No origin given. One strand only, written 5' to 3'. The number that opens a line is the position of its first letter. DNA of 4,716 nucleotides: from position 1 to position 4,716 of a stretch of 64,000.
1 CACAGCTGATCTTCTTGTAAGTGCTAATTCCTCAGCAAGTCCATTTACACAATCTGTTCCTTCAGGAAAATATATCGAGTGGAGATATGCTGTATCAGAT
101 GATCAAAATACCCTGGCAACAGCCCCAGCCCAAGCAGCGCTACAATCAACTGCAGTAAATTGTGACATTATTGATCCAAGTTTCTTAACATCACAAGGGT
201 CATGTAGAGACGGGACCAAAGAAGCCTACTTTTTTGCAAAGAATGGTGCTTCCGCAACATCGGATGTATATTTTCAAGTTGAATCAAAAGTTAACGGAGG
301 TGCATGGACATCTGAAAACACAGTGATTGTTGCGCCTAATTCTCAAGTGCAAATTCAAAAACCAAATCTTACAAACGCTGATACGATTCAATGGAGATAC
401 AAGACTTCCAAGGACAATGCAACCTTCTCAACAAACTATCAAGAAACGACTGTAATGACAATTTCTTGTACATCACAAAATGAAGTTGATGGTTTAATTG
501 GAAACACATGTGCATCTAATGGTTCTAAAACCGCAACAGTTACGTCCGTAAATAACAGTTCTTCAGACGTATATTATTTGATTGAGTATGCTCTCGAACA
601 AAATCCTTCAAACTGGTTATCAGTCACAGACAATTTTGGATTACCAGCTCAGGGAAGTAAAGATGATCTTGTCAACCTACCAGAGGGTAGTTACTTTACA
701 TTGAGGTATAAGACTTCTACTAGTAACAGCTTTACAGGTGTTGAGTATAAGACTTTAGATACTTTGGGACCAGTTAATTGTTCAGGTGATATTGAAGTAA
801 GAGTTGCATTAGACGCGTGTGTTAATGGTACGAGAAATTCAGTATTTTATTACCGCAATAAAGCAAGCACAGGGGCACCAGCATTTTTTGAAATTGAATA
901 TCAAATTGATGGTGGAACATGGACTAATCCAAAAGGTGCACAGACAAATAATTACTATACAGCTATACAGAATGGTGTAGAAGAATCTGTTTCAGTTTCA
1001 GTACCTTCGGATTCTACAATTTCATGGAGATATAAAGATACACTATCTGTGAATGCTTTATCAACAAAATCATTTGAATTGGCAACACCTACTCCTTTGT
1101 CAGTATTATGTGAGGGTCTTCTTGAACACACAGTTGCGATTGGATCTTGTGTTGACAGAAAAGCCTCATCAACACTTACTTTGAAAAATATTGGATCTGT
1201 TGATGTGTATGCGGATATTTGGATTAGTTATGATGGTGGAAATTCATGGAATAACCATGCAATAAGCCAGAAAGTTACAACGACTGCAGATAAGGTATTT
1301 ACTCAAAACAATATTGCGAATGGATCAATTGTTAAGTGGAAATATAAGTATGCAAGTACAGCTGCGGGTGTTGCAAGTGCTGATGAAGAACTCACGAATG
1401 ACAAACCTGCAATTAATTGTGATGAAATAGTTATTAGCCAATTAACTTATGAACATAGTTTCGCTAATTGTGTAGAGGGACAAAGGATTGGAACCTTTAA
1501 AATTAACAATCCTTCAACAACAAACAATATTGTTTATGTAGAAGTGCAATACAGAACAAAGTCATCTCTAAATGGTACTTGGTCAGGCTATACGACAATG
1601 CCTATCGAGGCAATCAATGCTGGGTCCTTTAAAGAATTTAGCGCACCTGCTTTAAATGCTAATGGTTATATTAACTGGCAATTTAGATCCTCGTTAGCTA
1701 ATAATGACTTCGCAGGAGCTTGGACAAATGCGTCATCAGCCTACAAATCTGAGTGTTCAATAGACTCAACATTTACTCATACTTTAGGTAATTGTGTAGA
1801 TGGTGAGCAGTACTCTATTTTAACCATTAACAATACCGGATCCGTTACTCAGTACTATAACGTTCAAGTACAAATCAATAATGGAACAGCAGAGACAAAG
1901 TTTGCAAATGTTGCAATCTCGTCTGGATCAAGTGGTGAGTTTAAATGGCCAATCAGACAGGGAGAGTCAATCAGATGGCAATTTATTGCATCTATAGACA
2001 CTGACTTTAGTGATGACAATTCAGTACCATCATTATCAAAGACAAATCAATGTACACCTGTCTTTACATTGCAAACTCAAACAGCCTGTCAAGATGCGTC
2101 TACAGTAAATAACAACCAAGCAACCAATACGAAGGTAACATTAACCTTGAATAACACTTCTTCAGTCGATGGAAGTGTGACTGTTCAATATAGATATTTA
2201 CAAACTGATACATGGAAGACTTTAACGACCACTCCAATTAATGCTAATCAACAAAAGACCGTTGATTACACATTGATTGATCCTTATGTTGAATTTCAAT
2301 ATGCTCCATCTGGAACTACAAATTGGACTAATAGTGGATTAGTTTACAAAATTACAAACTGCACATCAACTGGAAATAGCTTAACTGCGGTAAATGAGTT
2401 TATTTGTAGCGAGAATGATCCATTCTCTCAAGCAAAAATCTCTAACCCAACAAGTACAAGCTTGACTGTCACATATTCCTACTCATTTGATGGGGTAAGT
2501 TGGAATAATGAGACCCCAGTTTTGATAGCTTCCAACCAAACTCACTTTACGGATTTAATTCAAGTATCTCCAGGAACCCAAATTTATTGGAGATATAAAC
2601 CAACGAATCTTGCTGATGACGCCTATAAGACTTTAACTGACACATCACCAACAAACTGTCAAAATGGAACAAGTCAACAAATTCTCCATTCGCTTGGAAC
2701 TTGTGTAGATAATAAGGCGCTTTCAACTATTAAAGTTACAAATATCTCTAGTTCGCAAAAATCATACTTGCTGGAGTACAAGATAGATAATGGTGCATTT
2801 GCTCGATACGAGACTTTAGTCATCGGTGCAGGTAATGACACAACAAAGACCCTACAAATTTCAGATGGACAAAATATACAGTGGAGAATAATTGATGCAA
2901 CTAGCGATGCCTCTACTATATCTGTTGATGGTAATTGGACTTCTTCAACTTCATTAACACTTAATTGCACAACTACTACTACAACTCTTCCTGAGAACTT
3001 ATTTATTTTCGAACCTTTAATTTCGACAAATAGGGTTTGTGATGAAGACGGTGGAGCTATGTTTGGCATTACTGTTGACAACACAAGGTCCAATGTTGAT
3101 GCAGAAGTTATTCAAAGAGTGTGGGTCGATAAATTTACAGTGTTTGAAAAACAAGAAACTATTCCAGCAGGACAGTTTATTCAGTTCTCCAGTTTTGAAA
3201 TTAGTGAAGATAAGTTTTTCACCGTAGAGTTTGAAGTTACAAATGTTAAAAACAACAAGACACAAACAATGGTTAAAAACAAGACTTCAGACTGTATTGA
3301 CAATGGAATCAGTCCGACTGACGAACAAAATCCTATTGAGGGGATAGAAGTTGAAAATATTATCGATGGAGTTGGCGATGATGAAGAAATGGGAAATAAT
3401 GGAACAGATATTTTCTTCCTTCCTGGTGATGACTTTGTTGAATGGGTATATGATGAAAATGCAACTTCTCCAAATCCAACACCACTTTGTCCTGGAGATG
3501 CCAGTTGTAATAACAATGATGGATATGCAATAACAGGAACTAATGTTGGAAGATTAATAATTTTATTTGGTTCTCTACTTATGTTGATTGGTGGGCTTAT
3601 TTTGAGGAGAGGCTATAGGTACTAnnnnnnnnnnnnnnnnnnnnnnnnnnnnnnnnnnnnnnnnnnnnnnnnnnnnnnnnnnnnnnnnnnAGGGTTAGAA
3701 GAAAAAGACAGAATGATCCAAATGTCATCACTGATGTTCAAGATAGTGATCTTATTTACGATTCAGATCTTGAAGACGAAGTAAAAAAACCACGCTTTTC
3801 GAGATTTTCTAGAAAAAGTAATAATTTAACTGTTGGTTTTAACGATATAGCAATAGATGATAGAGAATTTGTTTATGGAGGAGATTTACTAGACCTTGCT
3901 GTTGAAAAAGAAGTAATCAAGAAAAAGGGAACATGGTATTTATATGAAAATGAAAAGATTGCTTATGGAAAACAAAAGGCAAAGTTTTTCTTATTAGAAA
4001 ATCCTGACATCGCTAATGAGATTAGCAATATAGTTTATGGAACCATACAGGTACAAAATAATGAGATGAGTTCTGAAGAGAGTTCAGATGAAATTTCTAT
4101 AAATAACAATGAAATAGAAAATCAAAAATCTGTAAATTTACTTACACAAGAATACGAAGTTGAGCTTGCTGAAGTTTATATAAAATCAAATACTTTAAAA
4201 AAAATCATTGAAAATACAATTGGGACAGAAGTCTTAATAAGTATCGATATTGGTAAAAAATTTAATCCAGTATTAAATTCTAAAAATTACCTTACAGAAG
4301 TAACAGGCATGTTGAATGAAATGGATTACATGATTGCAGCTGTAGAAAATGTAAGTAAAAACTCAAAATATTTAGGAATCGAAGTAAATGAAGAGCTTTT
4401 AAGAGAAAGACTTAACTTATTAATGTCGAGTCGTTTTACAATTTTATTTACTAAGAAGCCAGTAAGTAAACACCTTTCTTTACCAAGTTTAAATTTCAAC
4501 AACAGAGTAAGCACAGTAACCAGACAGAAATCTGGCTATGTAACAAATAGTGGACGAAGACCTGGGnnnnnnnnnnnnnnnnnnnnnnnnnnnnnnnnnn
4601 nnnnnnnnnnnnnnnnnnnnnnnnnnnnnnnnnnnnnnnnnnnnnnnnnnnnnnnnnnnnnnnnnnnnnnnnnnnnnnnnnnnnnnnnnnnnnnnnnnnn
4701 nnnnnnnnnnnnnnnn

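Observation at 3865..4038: RecA C-terminal-domain-like segment embedded in the cytoplasmic extension of a sortase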

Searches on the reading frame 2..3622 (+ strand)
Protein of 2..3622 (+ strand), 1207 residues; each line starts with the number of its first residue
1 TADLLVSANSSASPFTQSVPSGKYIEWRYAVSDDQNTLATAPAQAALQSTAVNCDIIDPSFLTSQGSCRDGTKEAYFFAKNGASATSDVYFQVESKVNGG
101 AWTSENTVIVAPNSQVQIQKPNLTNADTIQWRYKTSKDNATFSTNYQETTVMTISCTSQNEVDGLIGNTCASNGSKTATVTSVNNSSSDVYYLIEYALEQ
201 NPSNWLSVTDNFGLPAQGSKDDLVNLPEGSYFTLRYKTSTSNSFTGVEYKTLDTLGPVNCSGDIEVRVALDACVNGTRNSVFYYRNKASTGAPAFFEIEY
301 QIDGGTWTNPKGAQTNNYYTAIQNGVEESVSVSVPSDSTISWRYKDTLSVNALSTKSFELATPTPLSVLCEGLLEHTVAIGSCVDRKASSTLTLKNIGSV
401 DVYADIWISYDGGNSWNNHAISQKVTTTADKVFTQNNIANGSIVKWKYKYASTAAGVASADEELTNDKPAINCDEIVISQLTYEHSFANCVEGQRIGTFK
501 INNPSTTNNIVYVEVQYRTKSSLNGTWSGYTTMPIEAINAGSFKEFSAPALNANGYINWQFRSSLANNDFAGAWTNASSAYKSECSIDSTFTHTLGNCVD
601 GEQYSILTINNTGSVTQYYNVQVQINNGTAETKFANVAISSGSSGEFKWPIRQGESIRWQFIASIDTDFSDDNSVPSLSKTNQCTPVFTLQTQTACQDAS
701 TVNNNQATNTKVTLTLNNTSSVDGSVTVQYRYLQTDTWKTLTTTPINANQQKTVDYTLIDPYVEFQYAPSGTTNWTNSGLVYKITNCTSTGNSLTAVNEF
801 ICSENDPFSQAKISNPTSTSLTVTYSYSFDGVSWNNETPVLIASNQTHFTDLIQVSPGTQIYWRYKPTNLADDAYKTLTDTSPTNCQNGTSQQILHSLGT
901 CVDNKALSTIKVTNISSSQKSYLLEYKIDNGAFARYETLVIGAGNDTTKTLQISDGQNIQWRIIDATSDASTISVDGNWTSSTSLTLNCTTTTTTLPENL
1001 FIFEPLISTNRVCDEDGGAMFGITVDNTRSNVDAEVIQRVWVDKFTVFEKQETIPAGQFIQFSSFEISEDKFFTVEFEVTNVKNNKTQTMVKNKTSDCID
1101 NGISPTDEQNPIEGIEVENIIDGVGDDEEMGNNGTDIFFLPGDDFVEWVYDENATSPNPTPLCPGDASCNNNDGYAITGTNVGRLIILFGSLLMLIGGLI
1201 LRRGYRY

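Call 8: search_protein_families(library=pfam, proteins=[window:323-3622:+], max_evalue=0.001)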
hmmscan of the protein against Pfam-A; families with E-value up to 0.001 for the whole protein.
window:323-3622:+ (1100 aa): 0 families

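Call 49: search_protein_families(library=ncbifam, proteins=[window:2-3622:+], max_evalue=0.01)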
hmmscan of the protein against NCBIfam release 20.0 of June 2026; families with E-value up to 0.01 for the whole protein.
window:2-3622:+ (1207 aa): 0 families

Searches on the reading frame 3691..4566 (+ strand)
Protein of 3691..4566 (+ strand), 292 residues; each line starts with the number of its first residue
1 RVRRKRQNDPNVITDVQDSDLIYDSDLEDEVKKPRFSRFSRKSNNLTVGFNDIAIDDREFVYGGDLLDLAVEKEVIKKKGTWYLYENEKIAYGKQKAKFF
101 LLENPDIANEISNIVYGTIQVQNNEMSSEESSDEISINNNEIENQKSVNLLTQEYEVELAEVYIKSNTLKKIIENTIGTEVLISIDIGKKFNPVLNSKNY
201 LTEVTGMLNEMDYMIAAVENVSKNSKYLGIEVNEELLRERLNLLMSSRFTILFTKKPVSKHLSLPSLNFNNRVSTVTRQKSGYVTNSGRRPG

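Call 22: search_protein_representatives(protein=window:3691-4566:+)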
Query: 292 residues. Proteins with E-value up to 0.001 (for the whole library): 1362; up to 1e-10: 15; up to 1e-30: 4. The best 150 are listed.
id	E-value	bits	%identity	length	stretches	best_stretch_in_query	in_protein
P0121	1.7e-71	257.5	49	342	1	1-280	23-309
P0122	1.1e-66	241.7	47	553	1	1-274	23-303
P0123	2.0e-52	195.0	48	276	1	1-227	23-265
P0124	3.1e-35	138.6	73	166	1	194-292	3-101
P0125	3.2e-26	109.1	53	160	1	3-113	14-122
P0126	1.4e-22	97.1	50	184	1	93-197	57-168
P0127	3.9e-22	95.7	74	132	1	152-221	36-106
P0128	2.2e-20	90.0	50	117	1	39-124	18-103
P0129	1.3e-19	87.5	55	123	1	1-86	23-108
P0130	3.0e-19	86.3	96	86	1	1-48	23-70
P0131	3.9e-17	79.3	77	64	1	126-186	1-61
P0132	2.0e-15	73.7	51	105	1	207-281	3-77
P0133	1.2e-14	71.1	38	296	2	63-116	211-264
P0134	1.6e-14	70.8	46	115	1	18-96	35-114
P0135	4.0e-11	59.6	36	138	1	21-119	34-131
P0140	2.7e-09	53.6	48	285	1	60-115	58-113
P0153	2.7e-08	50.3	39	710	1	63-138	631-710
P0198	2.4e-07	47.2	38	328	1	63-128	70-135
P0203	2.5e-07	47.2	44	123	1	64-115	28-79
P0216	3.4e-07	46.7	45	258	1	63-115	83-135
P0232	4.4e-07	46.4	48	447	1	63-116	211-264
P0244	5.4e-07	46.1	27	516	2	58-126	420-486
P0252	6.9e-07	45.7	46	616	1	64-115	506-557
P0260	7.9e-07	45.5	34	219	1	63-141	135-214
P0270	8.9e-07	45.4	43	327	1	63-115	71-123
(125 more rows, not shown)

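Call 23: search_protein_families(library=pfam, proteins=[P0122, P0133, P0140, P0198, P0216, P0232, P0244, P0252, P0153, P0270], max_evalue=0.001)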
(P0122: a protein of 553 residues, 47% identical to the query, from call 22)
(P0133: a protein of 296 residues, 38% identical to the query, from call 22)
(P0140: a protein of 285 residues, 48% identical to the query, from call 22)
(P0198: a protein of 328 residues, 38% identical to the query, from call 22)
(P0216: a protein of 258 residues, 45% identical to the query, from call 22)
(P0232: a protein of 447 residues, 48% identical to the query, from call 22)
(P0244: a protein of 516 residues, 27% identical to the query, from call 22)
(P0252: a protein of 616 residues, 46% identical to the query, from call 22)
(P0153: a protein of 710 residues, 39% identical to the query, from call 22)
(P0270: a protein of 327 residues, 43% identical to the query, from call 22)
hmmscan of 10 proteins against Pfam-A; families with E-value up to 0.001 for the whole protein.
P0122 (553 aa): 2 families
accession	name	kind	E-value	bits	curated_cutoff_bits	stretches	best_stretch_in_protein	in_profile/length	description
PF04203.18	Sortase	-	1.4e-27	96.3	26.6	1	431-546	6-124/125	Sortase domain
PF21096.2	RecA_C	-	2.7e-16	59.9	27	1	83-137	1-55/57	RecA C-terminal domain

P0133 (296 aa): 2 families
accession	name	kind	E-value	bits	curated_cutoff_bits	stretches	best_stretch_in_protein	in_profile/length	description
PF00154.27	RecA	-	3.9e-73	246.6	27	2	93-209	146-262/262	recA bacterial DNA recombination protein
PF21096.2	RecA_C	-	7.6e-51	170.5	27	2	212-267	1-56/57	RecA C-terminal domain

P0140 (285 aa): 2 families
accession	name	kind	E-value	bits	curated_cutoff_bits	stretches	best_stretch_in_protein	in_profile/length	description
PF21096.2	RecA_C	-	3e-24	85.3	27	1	62-114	1-53/57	RecA C-terminal domain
PF00154.27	RecA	-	2.8e-05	24.2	27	1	24-59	227-262/262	recA bacterial DNA recombination protein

P0198 (328 aa): 3 families
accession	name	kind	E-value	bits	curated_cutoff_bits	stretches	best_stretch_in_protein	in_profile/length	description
PF00154.27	RecA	-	2.8e-31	109.4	27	1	1-68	195-262/262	recA bacterial DNA recombination protein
PF21096.2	RecA_C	-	8.2e-26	90.3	27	1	71-126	1-56/57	RecA C-terminal domain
PF04232.17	SpoVS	-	5.6e-15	55.3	24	1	221-302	3-82/83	Stage V sporulation protein S (SpoVS)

P0216 (258 aa): 2 families
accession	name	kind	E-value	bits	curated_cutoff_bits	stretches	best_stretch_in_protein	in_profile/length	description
PF00154.27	RecA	-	3.3e-38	132.1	27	1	1-81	182-262/262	recA bacterial DNA recombination protein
PF21096.2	RecA_C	-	1.1e-25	89.9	27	1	84-139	1-56/57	RecA C-terminal domain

P0232 (447 aa): 6 families
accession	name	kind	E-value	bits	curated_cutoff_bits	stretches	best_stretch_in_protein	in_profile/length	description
PF00154.27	RecA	-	1.5e-118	395.4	27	1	1-209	54-262/262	recA bacterial DNA recombination protein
PF21096.2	RecA_C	-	2.3e-27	95.3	27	1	212-267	1-56/57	RecA C-terminal domain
PF01637.24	ATPase_2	-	8.9e-07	29.4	33.2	1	3-134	24-118/225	ATPase domain predominantly from Archaea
PF08423.17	Rad51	-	3.9e-05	23.5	22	1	2-169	29-213/244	Rad51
PF06745.19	ATPase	-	0.00027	20.8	26.6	0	2-146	22-167/231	KaiC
PF13481.12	AAA_25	-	0.00088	19.4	27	0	4-92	38-158/195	AAA domain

P0244 (516 aa): 5 families
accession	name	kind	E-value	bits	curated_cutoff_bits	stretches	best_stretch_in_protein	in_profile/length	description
PF00154.27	RecA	-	1e-103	346.8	27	1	91-351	3-262/262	recA bacterial DNA recombination protein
PF21096.2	RecA_C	-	4.4e-32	110.4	27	2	426-480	1-55/57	RecA C-terminal domain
PF06745.19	ATPase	-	1.9e-09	37.7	26.6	1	127-230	6-131/231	KaiC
PF08423.17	Rad51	-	1.1e-07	31.8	22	1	124-308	10-211/244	Rad51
PF13481.12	AAA_25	-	1.6e-06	28.3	27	1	134-278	27-192/195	AAA domain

P0252 (616 aa): 3 families
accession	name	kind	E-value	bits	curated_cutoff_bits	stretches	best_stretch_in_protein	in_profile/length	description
PF00154.27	RecA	-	2.1e-65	221.2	27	2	1-75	124-198/262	recA bacterial DNA recombination protein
PF03161.18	LAGLIDADG_2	-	3.5e-37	128.4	25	1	187-362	2-168/168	LAGLIDADG DNA endonuclease family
PF21096.2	RecA_C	-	3.6e-26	91.5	27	1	506-562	1-57/57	RecA C-terminal domain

P0153 (710 aa): 4 families
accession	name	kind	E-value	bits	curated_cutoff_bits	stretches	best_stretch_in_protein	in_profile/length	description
PF00154.27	RecA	-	6e-127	422.9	27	3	276-411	63-198/262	recA bacterial DNA recombination protein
PF21096.2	RecA_C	-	2.6e-24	85.6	27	1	632-686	1-55/57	RecA C-terminal domain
PF14890.11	Intein_splicing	-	1.1e-17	64.7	35.8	2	418-564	1-155/155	Intein splicing domain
PF07591.16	PT-HINT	-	5e-06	27.2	27.7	1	439-563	19-128/137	Pretoxin HINT domain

P0270 (327 aa): 2 families
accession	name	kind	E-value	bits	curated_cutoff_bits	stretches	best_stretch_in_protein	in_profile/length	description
PF00154.27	RecA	-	2.7e-26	93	27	1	2-69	195-262/262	recA bacterial DNA recombination protein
PF21096.2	RecA_C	-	3.8e-26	91.4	27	1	72-128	1-57/57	RecA C-terminal domain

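Call 73: search_protein_families(library=pfam, alignment_id=A6, max_evalue=0.001)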
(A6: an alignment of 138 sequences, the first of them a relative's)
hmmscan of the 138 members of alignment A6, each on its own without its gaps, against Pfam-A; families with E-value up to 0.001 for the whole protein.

A. member 1, P0133 (296 aa): 2 families
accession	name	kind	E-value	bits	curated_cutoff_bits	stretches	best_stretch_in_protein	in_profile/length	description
PF00154.27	RecA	-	3.9e-73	246.6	27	2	93-209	146-262/262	recA bacterial DNA recombination protein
PF21096.2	RecA_C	-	7.6e-51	170.5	27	2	212-267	1-56/57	RecA C-terminal domain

B. families by the number of members that match (of 138 scanned): 30 families (the first 25 are shown)
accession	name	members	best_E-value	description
PF21096.2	RecA_C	137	7.6e-51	RecA C-terminal domain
PF00154.27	RecA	62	6e-127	recA bacterial DNA recombination protein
PF14890.11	Intein_splicing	4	1.1e-17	Intein splicing domain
PF08423.17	Rad51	3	8.1e-13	Rad51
PF06745.19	ATPase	3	1.9e-09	KaiC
PF13481.12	AAA_25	2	1.6e-06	AAA domain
PF18312.6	ScsC_N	2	0.0004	Copper resistance protein ScsC N-terminal domain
PF03161.18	LAGLIDADG_2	1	3.5e-37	LAGLIDADG DNA endonuclease family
PF00535.33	Glycos_transf_2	1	2.4e-20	Glycosyl transferase family 2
PF02576.22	RimP_N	1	5.7e-16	RimP N-terminal domain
PF00815.25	Histidinol_dh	1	2.8e-15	Histidinol dehydrogenase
PF04232.17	SpoVS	1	5.6e-15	Stage V sporulation protein S (SpoVS)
PF01370.27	Epimerase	1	2.1e-14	NAD dependent epimerase/dehydratase family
PF01330.27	RuvA_N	1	2.7e-14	RuvA N terminal domain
PF14528.11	LAGLIDADG_3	1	1.3e-13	LAGLIDADG-like domain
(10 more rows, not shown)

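Call 84: find_encoding_contigs(protein=P0260, flank=3000, max_places=3)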
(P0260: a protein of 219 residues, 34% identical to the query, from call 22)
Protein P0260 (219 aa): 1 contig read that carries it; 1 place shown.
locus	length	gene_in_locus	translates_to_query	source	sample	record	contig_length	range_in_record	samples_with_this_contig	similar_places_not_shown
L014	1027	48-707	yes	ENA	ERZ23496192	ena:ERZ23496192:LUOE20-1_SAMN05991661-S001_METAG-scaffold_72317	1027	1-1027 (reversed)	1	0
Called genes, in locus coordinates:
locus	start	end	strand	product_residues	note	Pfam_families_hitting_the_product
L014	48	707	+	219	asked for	PF00106:adh_short (weak), PF01073:3Beta_HSD (weak), PF01370:Epimerase, PF16363:GDP_Man_Dehyd, PF00154:RecA_N, PF21096:RecA_C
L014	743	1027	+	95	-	?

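Call 89: find_encoding_contigs(protein=P0122, flank=8000, max_places=3)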
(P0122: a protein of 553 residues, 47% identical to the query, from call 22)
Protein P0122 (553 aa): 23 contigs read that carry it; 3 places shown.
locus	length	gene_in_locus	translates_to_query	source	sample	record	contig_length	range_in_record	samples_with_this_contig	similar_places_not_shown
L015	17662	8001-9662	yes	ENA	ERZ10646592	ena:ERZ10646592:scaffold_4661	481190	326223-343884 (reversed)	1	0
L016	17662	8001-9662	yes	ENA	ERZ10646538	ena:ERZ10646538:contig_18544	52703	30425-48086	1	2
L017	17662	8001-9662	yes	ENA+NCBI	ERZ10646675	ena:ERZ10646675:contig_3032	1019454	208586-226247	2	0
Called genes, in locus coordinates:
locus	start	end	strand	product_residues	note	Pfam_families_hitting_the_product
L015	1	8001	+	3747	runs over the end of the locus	PF02012:BNR (faint), PF03174:CHB_HEX_C (faint), PF21471:Reelin_subrepeat-B (faint)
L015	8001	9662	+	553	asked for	PF21096:RecA_C, PF04203:Sortase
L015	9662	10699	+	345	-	-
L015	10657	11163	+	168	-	-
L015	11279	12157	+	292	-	-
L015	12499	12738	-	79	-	-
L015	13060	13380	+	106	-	-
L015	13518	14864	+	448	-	PF07497:Rho_RNA_bind, PF00006:ATP-synt_ab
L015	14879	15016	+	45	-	PF01197:Ribosomal_L31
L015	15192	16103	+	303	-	PF07136:DUF1385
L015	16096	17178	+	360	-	PF03462:PCRF, PF00472:RF-1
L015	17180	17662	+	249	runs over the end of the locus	PF05175:MTS, PF06325:PrmA, PF13847:Methyltransf_31, PF08241:Methyltransf_11 (faint), PF08242:Methyltransf_12 (faint), PF13649:Methyltransf_25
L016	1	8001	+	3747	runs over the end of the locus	PF02012:BNR (faint), PF03174:CHB_HEX_C (faint), PF21471:Reelin_subrepeat-B (faint)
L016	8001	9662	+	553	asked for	PF21096:RecA_C, PF04203:Sortase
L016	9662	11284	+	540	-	-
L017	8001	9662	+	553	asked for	PF21096:RecA_C, PF04203:Sortase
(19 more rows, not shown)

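Call 90: find_encoding_contigs(protein=P0203, flank=3000, max_places=3)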
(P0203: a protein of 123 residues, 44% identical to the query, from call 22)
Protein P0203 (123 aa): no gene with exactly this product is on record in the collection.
